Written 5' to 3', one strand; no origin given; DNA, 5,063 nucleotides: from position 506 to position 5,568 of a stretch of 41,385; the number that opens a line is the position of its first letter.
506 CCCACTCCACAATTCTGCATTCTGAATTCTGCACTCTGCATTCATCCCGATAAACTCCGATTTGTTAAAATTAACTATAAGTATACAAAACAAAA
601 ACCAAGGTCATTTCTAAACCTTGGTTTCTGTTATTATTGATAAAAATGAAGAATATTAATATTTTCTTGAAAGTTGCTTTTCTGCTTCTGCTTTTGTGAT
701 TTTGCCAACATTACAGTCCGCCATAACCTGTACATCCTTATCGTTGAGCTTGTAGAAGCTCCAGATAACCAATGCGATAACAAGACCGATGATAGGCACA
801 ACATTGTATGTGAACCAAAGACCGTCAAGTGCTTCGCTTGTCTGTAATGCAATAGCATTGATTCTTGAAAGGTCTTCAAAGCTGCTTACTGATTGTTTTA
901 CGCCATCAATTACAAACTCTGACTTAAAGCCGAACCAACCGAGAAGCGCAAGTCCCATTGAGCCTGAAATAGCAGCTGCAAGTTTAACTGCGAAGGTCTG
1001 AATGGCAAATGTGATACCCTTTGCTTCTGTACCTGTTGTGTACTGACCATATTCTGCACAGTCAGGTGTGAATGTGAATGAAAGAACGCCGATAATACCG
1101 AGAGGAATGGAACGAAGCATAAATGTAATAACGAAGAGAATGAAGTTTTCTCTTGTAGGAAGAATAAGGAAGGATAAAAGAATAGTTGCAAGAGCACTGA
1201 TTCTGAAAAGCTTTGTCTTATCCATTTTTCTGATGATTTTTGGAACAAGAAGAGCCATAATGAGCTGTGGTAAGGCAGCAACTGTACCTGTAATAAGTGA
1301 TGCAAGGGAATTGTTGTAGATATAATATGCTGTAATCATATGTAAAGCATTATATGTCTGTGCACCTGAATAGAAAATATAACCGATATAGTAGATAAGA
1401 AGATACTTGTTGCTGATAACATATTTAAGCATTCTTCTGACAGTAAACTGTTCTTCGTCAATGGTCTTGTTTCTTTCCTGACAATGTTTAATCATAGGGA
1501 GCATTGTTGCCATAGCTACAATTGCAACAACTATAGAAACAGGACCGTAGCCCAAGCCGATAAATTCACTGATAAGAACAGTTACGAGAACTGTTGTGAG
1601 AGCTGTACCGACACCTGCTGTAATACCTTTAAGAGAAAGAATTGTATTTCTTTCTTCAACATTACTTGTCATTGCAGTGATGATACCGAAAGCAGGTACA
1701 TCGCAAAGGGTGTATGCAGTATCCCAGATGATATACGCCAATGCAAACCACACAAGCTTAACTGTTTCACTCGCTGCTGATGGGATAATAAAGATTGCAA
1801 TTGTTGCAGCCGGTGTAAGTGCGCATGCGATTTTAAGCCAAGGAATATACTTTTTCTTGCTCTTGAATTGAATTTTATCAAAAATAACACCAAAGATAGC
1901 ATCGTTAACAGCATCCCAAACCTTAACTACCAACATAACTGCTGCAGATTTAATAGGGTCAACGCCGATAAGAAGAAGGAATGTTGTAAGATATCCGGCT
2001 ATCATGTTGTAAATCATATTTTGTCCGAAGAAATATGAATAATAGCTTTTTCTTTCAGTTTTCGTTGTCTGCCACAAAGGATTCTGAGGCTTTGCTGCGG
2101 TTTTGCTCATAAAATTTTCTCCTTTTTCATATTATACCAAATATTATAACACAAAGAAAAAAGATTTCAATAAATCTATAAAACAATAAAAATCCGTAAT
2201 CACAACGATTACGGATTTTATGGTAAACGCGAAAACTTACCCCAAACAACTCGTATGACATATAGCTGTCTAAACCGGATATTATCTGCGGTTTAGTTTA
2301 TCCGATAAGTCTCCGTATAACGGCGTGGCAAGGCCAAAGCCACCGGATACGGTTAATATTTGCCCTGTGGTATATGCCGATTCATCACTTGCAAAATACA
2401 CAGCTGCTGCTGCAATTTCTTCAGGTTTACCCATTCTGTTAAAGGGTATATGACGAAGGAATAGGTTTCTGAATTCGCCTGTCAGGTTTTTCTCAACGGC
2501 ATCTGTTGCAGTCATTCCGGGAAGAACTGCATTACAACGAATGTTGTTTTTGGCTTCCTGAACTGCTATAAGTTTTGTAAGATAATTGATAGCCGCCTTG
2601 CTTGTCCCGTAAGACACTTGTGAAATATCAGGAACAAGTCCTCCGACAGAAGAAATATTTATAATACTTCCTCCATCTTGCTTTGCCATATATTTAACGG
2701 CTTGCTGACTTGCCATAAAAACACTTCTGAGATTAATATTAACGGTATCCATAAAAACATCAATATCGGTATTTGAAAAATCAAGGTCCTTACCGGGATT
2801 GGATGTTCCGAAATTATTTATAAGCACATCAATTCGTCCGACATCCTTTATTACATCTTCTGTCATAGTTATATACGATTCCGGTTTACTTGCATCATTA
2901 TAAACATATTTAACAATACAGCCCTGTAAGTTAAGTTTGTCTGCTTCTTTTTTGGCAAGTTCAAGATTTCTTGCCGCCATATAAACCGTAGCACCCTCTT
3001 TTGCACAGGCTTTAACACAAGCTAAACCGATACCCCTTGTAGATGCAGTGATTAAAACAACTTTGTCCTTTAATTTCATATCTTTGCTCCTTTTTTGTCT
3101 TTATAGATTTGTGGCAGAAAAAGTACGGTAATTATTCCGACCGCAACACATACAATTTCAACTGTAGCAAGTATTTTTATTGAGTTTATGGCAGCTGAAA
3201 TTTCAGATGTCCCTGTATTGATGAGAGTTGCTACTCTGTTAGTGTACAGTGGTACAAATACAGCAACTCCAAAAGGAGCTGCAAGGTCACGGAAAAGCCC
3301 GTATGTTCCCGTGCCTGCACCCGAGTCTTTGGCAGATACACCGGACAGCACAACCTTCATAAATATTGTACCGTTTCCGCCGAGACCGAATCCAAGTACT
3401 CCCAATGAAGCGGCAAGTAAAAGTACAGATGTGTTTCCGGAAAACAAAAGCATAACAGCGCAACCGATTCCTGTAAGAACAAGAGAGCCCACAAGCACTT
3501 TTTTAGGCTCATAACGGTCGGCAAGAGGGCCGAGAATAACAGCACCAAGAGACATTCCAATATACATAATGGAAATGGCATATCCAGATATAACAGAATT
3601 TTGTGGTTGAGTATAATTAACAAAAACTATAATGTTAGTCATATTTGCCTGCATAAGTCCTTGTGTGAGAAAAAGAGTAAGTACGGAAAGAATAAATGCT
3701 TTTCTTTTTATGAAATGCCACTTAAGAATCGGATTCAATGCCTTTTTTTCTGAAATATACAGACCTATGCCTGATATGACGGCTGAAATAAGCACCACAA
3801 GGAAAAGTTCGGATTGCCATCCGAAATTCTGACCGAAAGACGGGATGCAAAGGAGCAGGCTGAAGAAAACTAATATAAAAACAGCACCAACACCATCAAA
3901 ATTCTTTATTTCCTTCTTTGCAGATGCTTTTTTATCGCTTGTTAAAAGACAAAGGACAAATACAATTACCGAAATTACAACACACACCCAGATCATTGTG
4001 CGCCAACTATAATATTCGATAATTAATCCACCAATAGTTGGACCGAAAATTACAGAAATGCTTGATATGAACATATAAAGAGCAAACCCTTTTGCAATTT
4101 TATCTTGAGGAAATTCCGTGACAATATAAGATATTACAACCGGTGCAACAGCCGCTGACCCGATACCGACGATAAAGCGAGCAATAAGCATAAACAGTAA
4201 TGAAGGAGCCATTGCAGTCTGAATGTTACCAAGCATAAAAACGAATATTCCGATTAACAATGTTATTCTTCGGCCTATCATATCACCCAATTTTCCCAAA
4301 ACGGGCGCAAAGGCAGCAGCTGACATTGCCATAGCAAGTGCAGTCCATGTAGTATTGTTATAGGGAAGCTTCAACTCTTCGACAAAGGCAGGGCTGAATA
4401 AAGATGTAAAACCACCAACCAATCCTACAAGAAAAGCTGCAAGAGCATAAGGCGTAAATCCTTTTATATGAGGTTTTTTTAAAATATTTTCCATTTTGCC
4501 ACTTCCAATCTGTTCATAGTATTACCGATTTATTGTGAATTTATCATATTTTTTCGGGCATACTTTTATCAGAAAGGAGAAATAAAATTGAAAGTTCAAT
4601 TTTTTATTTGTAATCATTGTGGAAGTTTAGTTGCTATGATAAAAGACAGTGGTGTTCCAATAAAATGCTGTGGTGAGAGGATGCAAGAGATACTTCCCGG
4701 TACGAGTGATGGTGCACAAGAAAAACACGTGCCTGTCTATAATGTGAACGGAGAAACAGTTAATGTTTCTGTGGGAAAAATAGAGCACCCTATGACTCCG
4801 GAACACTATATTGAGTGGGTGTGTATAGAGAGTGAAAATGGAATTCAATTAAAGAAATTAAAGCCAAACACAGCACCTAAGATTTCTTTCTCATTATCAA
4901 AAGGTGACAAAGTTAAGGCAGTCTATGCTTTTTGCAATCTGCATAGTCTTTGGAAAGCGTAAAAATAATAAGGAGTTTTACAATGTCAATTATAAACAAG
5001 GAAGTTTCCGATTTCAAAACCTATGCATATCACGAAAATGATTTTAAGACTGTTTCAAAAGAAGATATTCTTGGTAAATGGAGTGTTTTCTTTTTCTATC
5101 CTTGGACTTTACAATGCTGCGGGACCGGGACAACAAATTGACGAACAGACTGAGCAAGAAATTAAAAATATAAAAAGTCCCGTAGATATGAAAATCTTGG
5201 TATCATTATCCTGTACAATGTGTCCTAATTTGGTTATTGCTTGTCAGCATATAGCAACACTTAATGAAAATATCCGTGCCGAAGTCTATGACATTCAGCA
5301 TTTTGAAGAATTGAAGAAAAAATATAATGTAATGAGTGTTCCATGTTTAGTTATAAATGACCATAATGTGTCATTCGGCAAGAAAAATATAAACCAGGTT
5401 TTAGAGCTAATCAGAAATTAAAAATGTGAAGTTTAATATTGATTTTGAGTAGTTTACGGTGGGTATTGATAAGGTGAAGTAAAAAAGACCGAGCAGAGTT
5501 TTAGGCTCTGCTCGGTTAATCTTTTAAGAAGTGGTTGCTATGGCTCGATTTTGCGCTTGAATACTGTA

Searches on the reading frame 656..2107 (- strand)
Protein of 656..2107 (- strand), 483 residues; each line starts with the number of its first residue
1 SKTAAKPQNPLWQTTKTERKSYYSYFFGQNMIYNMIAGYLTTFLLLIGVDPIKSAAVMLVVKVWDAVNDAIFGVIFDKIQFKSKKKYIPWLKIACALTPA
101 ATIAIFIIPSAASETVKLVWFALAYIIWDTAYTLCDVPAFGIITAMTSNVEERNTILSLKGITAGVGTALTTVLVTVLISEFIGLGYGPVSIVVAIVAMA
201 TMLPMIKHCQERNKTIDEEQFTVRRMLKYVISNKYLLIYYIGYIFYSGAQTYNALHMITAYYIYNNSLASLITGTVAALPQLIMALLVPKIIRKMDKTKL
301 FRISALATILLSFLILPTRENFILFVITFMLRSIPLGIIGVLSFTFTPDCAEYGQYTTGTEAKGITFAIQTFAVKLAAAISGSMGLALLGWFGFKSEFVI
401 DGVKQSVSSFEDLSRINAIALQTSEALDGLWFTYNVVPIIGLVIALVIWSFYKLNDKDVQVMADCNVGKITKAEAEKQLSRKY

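Call 18: search_protein_families(library=pfam, proteins=[window:656-2107:-], max_evalue=0.00001)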
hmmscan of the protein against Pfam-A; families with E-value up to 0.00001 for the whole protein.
window:656-2107:- (483 aa): 2 families
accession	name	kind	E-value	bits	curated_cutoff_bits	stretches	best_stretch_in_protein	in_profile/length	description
PF13347.12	MFS_2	-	4e-44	151.3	27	1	27-456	7-427/427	MFS/sugar transport protein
PF07690.21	MFS_1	-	9.4e-14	51.5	33.4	1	138-351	104-323/347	Major Facilitator Superfamily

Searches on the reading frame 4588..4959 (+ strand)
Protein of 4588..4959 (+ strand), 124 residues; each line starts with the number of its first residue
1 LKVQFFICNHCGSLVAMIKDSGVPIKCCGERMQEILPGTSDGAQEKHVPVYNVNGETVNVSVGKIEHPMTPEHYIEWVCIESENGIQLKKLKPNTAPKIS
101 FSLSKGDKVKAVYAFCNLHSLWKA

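Call 71: search_protein_families(library=pfam, proteins=[window:4588-4959:+], max_evalue=0.01)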
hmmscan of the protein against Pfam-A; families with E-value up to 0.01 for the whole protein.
window:4588-4959:+ (124 aa): 2 families
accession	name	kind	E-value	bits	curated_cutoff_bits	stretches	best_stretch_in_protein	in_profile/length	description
PF01880.24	Desulfoferrodox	-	7.9e-19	68.5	22.2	1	40-123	2-96/98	Desulfoferrodoxin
PF06397.17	Desulfoferrod_N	-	0.00019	21.4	23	1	2-34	3-35/36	Desulfoferrodoxin, N-terminal domain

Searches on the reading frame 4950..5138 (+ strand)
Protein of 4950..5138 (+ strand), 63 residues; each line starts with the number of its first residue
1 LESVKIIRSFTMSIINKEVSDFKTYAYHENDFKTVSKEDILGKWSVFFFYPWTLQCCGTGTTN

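Call 71: search_protein_families(library=pfam, proteins=[window:4950-5138:+], max_evalue=0.01)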
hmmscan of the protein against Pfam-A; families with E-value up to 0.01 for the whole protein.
window:4950-5138:+ (63 aa): 1 family
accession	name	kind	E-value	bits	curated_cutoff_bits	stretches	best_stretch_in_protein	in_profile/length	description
PF00578.27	AhpC-TSA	-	0.00065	20.1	26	1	16-56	2-41/124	AhpC/TSA family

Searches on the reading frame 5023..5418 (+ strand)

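Call 71: search_protein_families(library=pfam, proteins=[window:5023-5418:+], max_evalue=0.01)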
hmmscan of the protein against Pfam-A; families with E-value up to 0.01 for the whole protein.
window:5023-5418:+ (132 aa): 2 families
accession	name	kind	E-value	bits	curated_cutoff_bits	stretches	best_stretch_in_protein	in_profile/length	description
PF13192.12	Thioredoxin_3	-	3.6e-17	62.6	24.8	1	55-128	2-73/76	Thioredoxin domain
PF14595.12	Thioredoxin_9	-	3.4e-05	24.2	25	1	38-116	27-108/129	Thioredoxin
